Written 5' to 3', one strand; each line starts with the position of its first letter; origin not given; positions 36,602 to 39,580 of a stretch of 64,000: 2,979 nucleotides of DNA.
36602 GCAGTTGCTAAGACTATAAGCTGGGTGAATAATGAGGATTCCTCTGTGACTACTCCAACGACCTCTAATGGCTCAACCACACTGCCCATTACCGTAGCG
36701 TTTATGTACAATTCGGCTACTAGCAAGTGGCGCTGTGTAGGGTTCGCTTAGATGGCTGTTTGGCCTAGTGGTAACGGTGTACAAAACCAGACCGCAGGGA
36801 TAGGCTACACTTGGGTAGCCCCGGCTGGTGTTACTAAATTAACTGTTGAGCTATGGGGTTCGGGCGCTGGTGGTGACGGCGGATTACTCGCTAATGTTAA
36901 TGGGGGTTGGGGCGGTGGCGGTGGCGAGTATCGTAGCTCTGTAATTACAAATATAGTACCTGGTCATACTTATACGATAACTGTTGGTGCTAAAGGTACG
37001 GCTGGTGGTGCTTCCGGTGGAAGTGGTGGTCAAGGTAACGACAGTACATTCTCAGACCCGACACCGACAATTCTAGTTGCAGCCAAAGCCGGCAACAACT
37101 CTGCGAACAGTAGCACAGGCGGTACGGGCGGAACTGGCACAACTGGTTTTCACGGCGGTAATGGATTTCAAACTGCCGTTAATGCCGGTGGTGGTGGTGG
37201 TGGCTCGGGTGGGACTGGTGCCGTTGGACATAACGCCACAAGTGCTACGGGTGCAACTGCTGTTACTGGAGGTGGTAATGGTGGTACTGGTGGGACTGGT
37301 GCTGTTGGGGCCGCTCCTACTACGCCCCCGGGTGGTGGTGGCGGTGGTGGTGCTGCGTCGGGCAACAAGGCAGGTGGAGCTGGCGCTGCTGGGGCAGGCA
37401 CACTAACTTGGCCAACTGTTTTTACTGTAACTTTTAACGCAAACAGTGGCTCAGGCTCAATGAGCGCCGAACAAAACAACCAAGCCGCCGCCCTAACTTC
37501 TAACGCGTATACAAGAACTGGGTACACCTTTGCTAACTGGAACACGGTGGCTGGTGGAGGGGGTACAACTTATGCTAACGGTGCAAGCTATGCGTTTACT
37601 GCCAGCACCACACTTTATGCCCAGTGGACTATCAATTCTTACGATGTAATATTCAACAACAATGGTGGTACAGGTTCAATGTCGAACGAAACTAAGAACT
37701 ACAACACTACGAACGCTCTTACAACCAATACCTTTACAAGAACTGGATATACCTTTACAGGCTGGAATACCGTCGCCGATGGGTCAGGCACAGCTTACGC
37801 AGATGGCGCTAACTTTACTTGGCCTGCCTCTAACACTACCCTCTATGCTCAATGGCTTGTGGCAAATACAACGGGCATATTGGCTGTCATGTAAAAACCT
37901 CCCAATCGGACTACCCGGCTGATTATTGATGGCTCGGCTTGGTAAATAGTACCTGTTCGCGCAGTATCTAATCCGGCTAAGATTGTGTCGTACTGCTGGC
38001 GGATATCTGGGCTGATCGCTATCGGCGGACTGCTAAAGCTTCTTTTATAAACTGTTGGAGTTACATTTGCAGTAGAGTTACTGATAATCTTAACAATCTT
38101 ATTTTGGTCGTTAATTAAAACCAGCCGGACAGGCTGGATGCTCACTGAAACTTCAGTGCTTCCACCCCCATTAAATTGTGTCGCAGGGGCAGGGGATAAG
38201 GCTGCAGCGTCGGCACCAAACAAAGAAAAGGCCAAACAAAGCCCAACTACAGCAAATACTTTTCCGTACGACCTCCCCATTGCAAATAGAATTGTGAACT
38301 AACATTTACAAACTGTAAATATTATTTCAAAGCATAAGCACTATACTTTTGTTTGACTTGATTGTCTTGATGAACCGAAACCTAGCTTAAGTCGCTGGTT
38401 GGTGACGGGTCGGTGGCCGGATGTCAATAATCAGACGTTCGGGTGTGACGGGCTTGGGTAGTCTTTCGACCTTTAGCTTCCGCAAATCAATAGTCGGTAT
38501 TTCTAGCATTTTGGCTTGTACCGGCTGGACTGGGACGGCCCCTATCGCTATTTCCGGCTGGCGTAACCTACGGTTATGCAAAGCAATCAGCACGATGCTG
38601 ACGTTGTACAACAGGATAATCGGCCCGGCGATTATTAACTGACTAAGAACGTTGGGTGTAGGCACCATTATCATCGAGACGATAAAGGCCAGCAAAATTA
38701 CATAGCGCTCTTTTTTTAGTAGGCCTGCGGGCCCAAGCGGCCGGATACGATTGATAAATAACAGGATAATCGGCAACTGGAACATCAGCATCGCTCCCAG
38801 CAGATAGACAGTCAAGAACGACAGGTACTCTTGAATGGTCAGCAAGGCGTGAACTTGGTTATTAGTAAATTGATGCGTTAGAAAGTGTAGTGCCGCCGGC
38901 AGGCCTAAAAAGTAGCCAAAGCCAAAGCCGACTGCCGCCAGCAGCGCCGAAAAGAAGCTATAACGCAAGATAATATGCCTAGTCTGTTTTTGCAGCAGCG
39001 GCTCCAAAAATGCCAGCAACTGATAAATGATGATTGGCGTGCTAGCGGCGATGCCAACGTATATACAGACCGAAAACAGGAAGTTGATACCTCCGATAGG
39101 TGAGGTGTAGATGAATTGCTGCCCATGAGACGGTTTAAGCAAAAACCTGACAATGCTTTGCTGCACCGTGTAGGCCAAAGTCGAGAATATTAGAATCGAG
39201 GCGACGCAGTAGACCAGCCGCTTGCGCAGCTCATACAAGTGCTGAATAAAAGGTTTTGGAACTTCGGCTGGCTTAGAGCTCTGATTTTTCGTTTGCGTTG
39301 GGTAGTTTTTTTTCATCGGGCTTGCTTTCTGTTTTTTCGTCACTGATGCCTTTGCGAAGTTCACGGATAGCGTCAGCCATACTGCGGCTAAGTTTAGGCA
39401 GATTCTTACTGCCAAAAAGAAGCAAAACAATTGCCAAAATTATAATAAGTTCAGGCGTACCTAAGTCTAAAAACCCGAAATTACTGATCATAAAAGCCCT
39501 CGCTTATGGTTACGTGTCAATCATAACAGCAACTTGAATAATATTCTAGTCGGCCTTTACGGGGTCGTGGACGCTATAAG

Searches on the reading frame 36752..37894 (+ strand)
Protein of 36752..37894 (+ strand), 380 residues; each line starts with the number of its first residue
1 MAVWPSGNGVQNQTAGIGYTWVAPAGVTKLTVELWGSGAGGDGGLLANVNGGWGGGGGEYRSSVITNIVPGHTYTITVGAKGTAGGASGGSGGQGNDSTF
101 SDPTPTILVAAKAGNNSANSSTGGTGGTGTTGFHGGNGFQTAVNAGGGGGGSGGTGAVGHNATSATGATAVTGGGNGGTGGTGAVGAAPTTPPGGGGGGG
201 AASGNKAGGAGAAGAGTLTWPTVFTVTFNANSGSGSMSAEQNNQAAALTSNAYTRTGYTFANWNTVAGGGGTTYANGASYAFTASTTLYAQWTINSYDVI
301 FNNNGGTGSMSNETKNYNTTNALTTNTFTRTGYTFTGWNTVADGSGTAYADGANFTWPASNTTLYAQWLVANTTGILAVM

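Call 57: search_protein_families(library=pfam, proteins=[window:36752-37894:+], max_evalue=0.001)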
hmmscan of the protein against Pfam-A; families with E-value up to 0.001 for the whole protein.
window:36752-37894:+ (380 aa): 3 families
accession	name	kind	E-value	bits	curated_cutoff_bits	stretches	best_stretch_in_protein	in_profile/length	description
PF09479.16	Flg_new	-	1.4e-25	89.6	27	2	297-367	1-65/65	Listeria-Bacteroides repeat domain (List_Bact_rpt)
PF21722.4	Gly_rich_2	-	4.9e-12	46.8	24.3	1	19-219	6-224/226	Glycine-rich domain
PF18998.6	Flg_new_2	-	0.00079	19.8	23.6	1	303-368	6-69/73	Divergent InlB B-repeat domain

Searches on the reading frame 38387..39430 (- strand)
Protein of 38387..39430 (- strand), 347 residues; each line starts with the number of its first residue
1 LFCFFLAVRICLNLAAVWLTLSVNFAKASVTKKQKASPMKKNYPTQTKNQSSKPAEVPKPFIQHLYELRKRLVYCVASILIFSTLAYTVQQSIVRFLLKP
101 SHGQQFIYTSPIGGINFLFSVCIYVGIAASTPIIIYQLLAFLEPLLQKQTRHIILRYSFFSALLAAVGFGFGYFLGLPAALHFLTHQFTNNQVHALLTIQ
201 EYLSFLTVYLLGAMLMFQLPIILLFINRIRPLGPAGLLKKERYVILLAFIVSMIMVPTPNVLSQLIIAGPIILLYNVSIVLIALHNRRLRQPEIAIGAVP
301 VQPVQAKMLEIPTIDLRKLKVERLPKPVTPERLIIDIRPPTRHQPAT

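Call 57: search_protein_families(library=pfam, proteins=[window:38387-39430:-], max_evalue=0.001)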
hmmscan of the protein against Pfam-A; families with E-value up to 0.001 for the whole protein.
window:38387-39430:- (347 aa): 1 family
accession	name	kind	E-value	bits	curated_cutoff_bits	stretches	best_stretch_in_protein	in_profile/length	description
PF00902.23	TatC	-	3e-48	164.8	25.1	1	63-270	1-208/208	Sec-independent protein translocase protein (TatC)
